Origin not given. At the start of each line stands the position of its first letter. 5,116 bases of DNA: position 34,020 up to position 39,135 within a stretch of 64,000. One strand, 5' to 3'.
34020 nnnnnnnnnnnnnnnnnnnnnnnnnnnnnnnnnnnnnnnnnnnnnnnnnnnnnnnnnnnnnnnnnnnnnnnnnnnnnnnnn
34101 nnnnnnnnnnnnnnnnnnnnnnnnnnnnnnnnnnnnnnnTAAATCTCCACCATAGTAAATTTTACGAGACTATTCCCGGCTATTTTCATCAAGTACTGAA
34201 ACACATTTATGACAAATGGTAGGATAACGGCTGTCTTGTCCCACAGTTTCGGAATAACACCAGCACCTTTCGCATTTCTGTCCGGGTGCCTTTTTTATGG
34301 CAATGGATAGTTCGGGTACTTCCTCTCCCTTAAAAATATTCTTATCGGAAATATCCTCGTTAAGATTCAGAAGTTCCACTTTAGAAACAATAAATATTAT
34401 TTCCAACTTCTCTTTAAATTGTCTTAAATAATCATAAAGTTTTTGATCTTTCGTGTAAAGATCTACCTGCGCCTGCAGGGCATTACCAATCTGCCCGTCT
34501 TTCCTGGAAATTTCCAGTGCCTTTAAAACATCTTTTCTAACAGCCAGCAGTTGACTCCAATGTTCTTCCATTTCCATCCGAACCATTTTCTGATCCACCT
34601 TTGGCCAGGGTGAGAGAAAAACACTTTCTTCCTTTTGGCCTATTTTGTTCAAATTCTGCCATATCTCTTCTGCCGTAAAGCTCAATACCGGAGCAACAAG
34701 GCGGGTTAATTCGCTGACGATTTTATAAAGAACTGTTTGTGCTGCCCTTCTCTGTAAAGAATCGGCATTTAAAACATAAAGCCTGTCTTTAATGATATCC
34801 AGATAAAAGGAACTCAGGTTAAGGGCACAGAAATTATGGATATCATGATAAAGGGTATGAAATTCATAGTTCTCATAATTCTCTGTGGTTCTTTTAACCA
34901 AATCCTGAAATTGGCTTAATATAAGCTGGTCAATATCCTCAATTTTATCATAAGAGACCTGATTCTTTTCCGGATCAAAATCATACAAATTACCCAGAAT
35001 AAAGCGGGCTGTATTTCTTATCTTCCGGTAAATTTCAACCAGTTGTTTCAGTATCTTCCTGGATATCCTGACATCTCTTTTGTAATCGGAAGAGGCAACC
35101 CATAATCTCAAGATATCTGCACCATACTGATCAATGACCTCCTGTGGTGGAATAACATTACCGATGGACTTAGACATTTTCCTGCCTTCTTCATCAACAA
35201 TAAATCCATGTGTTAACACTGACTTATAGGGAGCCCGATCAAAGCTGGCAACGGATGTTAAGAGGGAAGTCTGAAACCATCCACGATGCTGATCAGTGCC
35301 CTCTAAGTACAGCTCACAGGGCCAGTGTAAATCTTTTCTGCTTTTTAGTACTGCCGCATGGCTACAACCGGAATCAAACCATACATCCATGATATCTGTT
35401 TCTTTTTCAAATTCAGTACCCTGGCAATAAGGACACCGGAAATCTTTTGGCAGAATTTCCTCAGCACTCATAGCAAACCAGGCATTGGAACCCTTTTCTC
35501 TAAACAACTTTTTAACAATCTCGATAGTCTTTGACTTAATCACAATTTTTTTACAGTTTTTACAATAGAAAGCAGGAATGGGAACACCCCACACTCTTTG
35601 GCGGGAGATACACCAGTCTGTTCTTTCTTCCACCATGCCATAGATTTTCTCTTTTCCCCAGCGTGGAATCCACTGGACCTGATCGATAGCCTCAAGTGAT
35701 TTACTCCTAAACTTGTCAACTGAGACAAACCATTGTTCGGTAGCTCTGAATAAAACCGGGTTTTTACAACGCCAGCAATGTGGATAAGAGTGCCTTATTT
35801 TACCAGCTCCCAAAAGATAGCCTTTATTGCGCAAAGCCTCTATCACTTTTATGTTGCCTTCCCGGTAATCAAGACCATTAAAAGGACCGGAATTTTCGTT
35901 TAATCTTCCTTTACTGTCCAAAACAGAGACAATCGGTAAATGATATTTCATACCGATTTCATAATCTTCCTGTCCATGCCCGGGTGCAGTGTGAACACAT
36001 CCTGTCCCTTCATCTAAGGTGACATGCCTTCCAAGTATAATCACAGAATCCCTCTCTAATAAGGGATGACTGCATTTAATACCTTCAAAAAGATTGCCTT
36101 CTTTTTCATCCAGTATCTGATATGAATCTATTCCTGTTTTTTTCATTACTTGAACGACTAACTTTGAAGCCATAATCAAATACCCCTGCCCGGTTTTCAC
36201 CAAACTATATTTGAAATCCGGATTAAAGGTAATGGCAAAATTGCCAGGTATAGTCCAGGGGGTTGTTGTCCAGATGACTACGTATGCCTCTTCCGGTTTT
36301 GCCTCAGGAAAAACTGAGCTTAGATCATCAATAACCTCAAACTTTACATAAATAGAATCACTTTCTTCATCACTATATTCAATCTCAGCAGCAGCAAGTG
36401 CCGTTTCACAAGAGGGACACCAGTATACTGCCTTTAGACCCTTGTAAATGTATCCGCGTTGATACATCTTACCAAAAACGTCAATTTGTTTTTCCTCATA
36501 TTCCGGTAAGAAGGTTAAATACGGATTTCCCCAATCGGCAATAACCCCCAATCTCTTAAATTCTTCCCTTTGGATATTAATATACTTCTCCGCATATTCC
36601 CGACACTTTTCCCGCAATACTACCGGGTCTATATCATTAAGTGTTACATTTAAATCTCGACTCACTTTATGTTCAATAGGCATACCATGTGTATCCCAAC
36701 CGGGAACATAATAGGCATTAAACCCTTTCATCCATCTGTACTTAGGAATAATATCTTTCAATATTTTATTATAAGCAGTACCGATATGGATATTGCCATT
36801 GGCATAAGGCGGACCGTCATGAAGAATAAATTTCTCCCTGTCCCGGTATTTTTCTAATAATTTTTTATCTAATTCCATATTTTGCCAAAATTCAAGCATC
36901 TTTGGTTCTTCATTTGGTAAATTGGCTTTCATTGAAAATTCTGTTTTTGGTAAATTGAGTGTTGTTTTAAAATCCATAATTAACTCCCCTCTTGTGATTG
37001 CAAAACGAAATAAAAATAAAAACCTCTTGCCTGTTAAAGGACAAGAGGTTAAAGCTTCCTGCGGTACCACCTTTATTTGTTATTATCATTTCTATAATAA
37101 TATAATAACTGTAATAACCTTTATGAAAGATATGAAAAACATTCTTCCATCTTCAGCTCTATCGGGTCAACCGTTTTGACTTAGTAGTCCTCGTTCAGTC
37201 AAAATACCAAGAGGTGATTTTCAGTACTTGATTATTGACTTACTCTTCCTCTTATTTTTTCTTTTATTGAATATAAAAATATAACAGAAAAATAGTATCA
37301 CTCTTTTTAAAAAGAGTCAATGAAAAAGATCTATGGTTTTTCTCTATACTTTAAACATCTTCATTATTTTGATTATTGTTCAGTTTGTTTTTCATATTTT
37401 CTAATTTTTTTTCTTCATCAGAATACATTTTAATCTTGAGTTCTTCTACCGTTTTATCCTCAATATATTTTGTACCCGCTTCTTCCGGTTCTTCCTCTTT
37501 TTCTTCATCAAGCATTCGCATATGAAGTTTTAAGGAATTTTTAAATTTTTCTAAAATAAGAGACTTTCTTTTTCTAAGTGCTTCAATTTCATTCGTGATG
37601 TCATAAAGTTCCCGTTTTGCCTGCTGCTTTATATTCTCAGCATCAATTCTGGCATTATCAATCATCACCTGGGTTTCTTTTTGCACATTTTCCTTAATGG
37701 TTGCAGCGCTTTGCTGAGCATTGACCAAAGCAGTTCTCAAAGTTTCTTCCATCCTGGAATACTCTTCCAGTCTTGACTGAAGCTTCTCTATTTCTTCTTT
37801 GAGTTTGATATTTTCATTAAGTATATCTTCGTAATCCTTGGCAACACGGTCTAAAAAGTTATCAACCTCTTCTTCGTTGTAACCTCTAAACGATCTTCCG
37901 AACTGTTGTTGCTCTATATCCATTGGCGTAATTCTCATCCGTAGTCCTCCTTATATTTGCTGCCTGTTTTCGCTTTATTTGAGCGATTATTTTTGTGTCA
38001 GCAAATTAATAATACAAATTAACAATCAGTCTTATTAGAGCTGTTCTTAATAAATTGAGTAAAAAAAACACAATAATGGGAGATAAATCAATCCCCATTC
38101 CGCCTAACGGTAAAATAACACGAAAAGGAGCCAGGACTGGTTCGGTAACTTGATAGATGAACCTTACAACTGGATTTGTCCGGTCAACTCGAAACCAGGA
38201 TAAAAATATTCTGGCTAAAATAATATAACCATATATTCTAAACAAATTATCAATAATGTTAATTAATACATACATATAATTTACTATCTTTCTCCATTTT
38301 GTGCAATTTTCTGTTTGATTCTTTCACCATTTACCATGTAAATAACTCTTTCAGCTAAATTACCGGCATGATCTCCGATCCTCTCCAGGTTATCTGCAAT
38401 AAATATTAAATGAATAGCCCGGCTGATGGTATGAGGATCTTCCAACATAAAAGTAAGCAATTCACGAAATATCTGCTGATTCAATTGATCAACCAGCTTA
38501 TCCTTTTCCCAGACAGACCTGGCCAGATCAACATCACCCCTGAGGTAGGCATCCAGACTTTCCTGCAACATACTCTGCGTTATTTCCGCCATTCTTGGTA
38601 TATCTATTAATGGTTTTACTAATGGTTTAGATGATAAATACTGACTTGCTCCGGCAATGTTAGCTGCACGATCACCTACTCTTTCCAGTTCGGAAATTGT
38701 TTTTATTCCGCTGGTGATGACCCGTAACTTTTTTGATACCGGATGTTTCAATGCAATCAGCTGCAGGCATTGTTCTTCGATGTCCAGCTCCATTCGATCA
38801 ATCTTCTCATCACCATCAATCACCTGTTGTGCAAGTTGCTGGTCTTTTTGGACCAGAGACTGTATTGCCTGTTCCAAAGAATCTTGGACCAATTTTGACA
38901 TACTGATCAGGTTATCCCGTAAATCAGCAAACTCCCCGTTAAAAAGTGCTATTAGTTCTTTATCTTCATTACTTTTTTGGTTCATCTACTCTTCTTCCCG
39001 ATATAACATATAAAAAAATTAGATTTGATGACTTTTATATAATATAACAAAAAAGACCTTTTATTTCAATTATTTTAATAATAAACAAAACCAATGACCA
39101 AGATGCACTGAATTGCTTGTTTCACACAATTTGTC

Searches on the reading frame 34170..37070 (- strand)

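Call 9: search_protein_families(library=ncbifam, proteins=[window:34170-37070:-], max_evalue=1e-25)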
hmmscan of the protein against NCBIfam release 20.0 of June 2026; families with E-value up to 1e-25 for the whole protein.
window:34170-37070:- (966 aa): 15 families
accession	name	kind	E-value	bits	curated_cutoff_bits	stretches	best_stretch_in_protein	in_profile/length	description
TIGR00392.1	ileS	equivalog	8.3e-300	996.9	621.4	1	44-872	1-860/861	isoleucine--tRNA ligase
NF040702.1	ileS_w_GNAT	exception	1e-278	927.3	1999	2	297-962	447-1092/1100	isoleucine--tRNA ligase, N-acetyltransferase domain-containing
TIGR00422.1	valS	equivalog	7.2e-161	537.1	612.1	2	328-911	240-794/863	valine--tRNA ligase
NF009687.0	PRK13208.1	equivalog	3.1e-152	508.5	738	2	329-908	240-796/801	valine--tRNA ligase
NF004349.1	PRK05729.1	equivalog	3e-138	462.5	704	2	329-913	235-782/860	valine--tRNA ligase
NF000257.1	MupA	exception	1.7e-114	383.7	1900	1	53-841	7-790/1024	mupirocin-resistant isoleucine--tRNA ligase MupA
NF000258.1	MupB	exception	1.4e-110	370.7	1900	1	54-901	8-849/1033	mupirocin-resistant isoleucine--tRNA ligase MupB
NF011492.0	PRK14900.1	equivalog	4.7e-100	335.9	1783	1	294-901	217-799/1044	valine--tRNA ligase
NF000540.1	alt_ValS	exception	6.1e-72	242.8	900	1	402-890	342-818/827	valine--tRNA ligase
NF008957.0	PRK12300.1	subfamily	2.8e-66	224.1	677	2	60-370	11-322/946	leucine--tRNA ligase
TIGR00396.1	leuS_bact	equivalog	3e-54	184.4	548.4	0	55-236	7-173/843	leucine--tRNA ligase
TIGR00395.1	leuS_arch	equivalog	2e-52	178.4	648.5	1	62-370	7-316/938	leucine--tRNA ligase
TIGR00398.1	metG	equivalog_domain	4.1e-42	144.6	336.35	0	615-833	312-521/530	methionine--tRNA ligase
NF008900.0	PRK12267.1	equivalog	4.9e-30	104.6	598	0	558-826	222-495/648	methionine--tRNA ligase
NF001100.0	PRK00133.1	equivalog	1.5e-28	99.8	587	0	85-226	11-137/676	methionine--tRNA ligase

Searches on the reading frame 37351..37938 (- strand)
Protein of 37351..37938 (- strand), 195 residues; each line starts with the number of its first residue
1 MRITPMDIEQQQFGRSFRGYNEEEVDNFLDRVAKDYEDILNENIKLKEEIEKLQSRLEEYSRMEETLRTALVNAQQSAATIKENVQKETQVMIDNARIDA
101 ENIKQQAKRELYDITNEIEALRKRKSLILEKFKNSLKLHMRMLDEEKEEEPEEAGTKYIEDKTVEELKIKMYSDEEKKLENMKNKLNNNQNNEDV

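Call 9: search_protein_families(library=ncbifam, proteins=[window:37351-37938:-], max_evalue=1e-25)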
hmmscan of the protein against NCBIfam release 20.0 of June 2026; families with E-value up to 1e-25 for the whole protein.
window:37351-37938:- (195 aa): 0 families

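Call 69: search_protein_families(library=pfam, proteins=[window:37351-37938:-], max_evalue=1e-8)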
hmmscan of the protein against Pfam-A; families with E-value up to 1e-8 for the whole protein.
window:37351-37938:- (195 aa): 1 family
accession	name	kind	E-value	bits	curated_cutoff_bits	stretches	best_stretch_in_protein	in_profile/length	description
PF05103.18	DivIVA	-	2.9e-39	134.5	28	1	3-133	1-131/131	DivIVA protein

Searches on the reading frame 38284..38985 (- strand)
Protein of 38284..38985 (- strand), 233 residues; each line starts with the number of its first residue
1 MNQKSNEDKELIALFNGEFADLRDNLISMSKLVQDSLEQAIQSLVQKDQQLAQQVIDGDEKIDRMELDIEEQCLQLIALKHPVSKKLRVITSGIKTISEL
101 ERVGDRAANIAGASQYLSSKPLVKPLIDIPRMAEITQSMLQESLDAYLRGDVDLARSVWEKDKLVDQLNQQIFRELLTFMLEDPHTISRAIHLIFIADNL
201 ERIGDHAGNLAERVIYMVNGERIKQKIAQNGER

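Call 9: search_protein_families(library=ncbifam, proteins=[window:38284-38985:-], max_evalue=1e-25)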
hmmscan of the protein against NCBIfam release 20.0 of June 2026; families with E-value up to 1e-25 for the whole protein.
window:38284-38985:- (233 aa): 2 families
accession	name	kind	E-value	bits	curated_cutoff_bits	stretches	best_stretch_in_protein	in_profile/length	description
TIGR02135.1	phoU_full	equivalog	1.2e-66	224.3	130.25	1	15-223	3-212/212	phosphate signaling complex protein PhoU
NF008332.0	PRK11115.1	equivalog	4.3e-55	186.8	342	1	6-225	5-224/239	phosphate signaling complex protein PhoU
